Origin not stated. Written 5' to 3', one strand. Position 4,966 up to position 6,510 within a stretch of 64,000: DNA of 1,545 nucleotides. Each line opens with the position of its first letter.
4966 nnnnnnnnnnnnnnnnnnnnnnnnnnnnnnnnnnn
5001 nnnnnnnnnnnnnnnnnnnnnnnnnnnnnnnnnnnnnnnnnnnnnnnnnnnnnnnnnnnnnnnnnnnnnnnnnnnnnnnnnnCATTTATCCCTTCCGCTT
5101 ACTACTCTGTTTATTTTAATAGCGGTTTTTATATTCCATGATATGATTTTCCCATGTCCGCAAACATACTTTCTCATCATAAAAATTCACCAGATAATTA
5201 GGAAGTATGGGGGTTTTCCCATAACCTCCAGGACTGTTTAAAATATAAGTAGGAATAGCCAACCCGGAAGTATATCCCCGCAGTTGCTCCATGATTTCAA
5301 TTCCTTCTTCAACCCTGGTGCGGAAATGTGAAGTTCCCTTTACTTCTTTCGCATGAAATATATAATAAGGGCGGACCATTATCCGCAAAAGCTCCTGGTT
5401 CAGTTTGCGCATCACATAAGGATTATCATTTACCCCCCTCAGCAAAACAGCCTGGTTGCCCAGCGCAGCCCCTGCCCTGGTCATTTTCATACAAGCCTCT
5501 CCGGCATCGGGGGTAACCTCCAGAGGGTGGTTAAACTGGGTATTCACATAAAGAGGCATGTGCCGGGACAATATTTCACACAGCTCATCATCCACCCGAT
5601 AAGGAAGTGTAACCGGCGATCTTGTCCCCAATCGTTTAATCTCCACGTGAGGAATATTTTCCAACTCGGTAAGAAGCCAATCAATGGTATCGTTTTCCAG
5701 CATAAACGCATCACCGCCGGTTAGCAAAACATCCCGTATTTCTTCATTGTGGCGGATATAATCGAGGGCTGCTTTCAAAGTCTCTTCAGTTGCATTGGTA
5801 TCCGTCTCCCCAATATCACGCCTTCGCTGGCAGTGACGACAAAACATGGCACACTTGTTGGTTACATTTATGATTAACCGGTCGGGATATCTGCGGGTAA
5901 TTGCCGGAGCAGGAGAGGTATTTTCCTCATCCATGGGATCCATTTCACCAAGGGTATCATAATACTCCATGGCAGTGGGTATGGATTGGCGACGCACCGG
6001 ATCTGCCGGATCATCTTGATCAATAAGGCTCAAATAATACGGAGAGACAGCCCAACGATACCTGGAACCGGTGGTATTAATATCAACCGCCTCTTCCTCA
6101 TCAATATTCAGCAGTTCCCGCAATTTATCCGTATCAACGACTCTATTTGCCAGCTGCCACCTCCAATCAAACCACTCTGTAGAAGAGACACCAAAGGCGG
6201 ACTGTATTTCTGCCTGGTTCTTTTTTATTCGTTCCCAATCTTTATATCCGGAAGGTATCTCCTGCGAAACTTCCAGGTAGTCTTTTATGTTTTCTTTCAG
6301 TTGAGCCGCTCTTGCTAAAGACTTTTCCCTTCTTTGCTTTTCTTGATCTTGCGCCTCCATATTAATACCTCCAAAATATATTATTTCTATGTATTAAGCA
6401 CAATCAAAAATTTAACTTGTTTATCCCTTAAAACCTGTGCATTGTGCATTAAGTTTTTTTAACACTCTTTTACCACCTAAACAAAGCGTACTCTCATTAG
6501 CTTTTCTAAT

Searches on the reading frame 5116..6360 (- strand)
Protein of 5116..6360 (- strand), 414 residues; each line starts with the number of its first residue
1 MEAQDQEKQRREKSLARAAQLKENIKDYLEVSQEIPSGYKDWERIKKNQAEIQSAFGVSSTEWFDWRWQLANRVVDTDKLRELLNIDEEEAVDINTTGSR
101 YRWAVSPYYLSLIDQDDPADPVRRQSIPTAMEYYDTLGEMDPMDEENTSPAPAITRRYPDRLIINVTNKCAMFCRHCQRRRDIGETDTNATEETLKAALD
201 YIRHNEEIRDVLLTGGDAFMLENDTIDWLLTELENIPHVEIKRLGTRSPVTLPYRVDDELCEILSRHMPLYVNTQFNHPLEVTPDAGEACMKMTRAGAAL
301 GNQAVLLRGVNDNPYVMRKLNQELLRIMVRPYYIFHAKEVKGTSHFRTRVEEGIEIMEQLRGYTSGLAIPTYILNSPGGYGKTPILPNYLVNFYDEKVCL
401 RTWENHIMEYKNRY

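Call 71: search_protein_families(library=pfam, proteins=[window:5116-6360:-], max_evalue=0.000001)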
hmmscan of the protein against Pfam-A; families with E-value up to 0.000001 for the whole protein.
window:5116-6360:- (414 aa): 2 families
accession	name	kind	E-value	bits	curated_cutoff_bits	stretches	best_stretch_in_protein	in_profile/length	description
PF12544.13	LAM_C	-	1.2e-15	58.2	26.7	1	357-411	1-55/127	Lysine-2,3-aminomutase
PF04055.27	Radical_SAM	-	1.8e-10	41.7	29.5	1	164-281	1-110/166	Radical SAM superfamily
